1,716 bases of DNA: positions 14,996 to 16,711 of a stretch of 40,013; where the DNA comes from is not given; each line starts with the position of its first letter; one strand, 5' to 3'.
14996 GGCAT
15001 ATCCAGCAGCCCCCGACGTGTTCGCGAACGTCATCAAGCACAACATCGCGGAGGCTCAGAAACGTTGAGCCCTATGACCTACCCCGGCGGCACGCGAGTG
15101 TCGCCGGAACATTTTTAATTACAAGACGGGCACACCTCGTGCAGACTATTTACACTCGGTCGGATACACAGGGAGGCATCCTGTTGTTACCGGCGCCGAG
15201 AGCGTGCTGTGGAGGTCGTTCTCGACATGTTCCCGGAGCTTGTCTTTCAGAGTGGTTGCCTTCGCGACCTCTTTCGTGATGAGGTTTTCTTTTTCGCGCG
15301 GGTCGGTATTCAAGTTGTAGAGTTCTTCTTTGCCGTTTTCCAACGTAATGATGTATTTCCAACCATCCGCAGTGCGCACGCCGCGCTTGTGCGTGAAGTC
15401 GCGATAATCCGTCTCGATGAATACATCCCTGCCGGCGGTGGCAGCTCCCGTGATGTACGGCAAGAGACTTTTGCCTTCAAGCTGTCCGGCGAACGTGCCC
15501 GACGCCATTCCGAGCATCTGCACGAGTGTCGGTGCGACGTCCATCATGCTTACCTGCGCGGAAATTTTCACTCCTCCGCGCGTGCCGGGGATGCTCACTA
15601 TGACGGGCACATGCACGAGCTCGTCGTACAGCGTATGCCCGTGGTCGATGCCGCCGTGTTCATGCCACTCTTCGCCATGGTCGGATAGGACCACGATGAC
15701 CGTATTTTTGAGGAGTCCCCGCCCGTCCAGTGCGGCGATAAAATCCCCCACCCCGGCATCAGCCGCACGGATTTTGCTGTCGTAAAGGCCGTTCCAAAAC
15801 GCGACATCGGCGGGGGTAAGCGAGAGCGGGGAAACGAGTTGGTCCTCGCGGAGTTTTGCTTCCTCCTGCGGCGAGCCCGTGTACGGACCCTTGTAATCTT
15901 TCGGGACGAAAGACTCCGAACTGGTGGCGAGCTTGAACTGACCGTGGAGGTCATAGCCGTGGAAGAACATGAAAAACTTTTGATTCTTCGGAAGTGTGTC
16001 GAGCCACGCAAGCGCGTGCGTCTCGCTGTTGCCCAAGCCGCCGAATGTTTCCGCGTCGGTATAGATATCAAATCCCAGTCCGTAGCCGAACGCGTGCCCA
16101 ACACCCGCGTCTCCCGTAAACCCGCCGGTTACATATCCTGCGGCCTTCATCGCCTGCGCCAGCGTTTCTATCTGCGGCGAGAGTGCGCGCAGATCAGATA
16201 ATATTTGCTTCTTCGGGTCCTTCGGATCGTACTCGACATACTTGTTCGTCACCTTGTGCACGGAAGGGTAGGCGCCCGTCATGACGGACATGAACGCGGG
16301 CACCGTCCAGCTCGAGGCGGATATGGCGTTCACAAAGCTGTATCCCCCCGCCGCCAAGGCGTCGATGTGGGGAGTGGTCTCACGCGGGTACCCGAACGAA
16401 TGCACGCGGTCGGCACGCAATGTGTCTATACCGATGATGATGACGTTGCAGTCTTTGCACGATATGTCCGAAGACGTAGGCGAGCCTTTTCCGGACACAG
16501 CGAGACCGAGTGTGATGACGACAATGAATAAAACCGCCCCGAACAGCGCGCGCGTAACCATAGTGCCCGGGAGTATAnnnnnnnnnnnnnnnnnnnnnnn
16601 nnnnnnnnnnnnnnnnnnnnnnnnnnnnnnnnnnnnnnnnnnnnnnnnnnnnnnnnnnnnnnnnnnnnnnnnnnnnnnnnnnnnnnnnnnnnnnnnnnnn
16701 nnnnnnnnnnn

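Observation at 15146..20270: Operon C1-A2-B2-AP2-AP1 resembles the dltX-dltA layout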

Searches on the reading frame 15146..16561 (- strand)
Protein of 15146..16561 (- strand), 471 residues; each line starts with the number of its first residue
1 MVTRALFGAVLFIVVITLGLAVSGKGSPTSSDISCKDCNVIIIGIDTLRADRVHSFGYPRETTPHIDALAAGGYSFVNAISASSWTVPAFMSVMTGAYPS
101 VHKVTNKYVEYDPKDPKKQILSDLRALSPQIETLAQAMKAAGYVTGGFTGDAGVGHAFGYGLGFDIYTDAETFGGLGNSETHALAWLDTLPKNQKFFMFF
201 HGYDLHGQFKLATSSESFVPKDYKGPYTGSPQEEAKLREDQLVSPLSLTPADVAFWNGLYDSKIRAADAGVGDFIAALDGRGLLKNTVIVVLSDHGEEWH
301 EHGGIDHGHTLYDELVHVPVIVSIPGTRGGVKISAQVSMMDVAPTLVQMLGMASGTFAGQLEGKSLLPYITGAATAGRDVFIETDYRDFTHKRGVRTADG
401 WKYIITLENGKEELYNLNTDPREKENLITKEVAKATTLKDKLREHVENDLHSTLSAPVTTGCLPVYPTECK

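Call 5: search_protein_families(library=pfam, proteins=[window:15146-16561:-], max_evalue=0.01)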
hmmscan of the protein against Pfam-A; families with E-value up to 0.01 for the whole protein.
window:15146-16561:- (471 aa): 6 families
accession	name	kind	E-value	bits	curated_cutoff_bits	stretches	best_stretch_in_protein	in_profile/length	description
PF00884.28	Sulfatase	-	5.3e-39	134.8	25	1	39-351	2-300/301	Sulfatase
PF01663.27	Phosphodiest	-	1.7e-16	61.2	23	2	40-123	1-81/342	Type I phosphodiesterase / nucleotide pyrophosphatase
PF16347.10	SGSH_C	-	1.5e-11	45.2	29.3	1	301-446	2-148/154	N-sulphoglucosamine sulphohydrolase, C-terminal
PF02995.22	DUF229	-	0.0003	20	25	1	265-304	311-350/496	Protein of unknown function (DUF229)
PF07394.17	DUF1501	-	0.0018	17.9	27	1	262-307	266-313/390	Protein of unknown function (DUF1501)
PF01676.23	Metalloenzyme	-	0.0097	15.9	24.3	0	263-353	172-251/252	Metalloenzyme superfamily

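Call 6: search_protein_families(library=ncbifam, proteins=[window:15146-16561:-], max_evalue=0.01)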
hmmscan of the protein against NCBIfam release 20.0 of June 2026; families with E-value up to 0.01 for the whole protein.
window:15146-16561:- (471 aa): 14 families
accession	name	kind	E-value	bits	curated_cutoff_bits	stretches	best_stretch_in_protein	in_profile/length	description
NF010322.0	PRK13759.1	equivalog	2.9e-37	128.3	481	2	259-439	269-450/486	arylsulfatase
TIGR03417.1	chol_sulfatase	equivalog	2.7e-30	105.7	433.45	2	260-439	255-430/500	choline-sulfatase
NF045661.1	HdlasePehA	equivalog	4.2e-22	78.4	900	2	257-392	281-416/506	phosphoric/sulfuric ester hydrolase PehA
NF052527.1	Mn_arylsulf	exception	1.2e-18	67.3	850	2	264-442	271-448/479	manganese-dependent arylsulfatase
NF007933.0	PRK10649.1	subfamily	4.2e-09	35.5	404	1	40-95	240-297/577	phosphoethanolamine transferase CptA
NF038075.1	fam_STM4013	hypoth_equivalog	1.2e-07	31.5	250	1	37-145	7-112/261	STM4013/SEN3800 family hydrolase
NF012179.0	CptA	domain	2.1e-07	30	900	1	39-95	227-285/556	phosphoethanolamine transferase CptA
NF053595.1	LptchSynLtaSGpos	equivalog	2e-06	26.7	970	1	265-354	435-530/626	lipoteichoic acid synthase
TIGR02335.1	hydr_PhnA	equivalog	2.3e-06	27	407.55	1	39-161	14-132/408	phosphonoacetate hydrolase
NF038282.1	LapC_YejM_PbgA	exception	6.6e-06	24.7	825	1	260-354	414-504/584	LPS biosynthesis-modulating metalloenzyme YejM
NF028537.1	P_eth_NH2_trans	domain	8.6e-06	24.5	500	0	260-356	413-518/527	phosphoethanolamine--lipid A transferase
NF007160.0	PRK09598.1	equivalog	0.0012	17.3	561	0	36-102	223-289/523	phosphoethanolamine--lipid A transferase EptA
NF008619.0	PRK11598.1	equivalog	0.0021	16.6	660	0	260-309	421-470/546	phosphoethanolamine transferase EptA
NF033862.2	polymyxin_MCR10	exception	0.0063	15.2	1250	0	259-320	415-479/539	MCR-10 family phosphoethanolamine--lipid A transferase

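Call 36: search_solved_structures(query=window:15149-16561:-, max_evalue=0.00001, show_alignments=2)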
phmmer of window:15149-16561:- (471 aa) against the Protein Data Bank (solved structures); distinct sequences matched with E-value up to 0.00001: 71 (the best 60 are shown).
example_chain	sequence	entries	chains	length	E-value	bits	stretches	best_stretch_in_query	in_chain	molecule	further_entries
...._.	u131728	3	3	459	2.9e-25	92.2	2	262-444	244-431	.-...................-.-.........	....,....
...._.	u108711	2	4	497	4.9e-21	78.3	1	256-431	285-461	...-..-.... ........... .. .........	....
6ptk_A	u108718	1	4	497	6.7e-21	77.8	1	256-431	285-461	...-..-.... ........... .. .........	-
6pt4_B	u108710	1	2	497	9.2e-21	77.4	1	256-431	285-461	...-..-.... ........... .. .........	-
6hr5_A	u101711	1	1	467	3.2e-19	72.3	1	274-446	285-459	Alpha-L-rhamnosidase/sulfatase (GH78)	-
4upi_A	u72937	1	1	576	4.1e-19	71.9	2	262-390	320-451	SULFATASE FAMILY PROTEIN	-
7oz8_AAA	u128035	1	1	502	7.2e-19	71.1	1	260-434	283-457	Choline-sulfatase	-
2qzu_A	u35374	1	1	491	1.1e-18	70.5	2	260-447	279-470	Putative sulfatase yidJ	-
4uph_A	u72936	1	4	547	3e-18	69.1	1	249-391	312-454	SULFATASE (SULFURIC ESTER HYDROLASE) PROTEIN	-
4upk_A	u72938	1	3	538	1.7e-16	63.3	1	258-376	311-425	PHOSPHONATE MONOESTER HYDROLASE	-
6hhm_A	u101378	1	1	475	1.9e-15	59.8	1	260-404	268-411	Arylsulfatase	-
7ana_AAA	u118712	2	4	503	2.2e-15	59.7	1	258-429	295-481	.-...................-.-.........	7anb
9fo1_A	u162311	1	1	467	3e-15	59.2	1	257-443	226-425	k-carrageenan sulfatase S1_16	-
7p24_AAA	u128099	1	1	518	3.1e-15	59.2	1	260-431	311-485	Mucin-desulfating sulfatase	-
6ust_A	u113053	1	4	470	8e-15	57.8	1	262-430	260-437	N-acetylgalactosamine 6-sulfate sulfatase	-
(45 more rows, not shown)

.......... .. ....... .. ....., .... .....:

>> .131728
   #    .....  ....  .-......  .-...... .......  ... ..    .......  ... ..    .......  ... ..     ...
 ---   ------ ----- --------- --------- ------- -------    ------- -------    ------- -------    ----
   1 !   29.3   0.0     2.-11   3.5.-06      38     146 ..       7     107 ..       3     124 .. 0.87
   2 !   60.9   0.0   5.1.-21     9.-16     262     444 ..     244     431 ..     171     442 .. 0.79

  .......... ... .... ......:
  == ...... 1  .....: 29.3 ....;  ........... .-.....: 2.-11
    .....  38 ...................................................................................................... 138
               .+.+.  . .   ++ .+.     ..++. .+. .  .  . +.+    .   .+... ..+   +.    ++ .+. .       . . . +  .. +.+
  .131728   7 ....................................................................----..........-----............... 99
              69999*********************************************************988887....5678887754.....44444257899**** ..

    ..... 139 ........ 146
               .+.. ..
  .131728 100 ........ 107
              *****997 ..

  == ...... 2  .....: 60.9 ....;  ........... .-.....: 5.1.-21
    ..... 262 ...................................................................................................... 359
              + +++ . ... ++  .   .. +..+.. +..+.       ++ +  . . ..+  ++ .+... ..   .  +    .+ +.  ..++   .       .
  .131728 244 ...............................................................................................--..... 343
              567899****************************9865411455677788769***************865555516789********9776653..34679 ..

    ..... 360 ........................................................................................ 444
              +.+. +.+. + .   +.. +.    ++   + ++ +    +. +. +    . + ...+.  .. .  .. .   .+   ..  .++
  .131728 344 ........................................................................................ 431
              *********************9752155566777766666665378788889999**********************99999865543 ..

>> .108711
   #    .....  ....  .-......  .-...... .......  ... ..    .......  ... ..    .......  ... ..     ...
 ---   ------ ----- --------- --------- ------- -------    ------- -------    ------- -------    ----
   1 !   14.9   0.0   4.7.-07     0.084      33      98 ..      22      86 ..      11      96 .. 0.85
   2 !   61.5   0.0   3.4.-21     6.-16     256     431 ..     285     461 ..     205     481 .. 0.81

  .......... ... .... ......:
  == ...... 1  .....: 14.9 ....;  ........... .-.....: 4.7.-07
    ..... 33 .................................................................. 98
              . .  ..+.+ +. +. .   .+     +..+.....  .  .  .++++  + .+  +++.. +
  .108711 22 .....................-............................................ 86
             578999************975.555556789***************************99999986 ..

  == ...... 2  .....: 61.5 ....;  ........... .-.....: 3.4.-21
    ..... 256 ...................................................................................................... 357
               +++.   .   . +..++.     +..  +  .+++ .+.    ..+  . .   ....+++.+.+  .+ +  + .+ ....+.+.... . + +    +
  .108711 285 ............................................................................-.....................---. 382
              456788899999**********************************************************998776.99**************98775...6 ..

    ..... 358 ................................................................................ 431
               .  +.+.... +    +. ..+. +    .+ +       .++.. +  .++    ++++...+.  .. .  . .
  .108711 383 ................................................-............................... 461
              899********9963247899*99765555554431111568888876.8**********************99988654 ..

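Call 80: search_protein_families(library=padloc, proteins=[window:15146-16561:-], max_evalue=0.01)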
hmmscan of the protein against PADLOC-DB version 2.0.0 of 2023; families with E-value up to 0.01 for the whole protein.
window:15146-16561:- (471 aa): 0 families
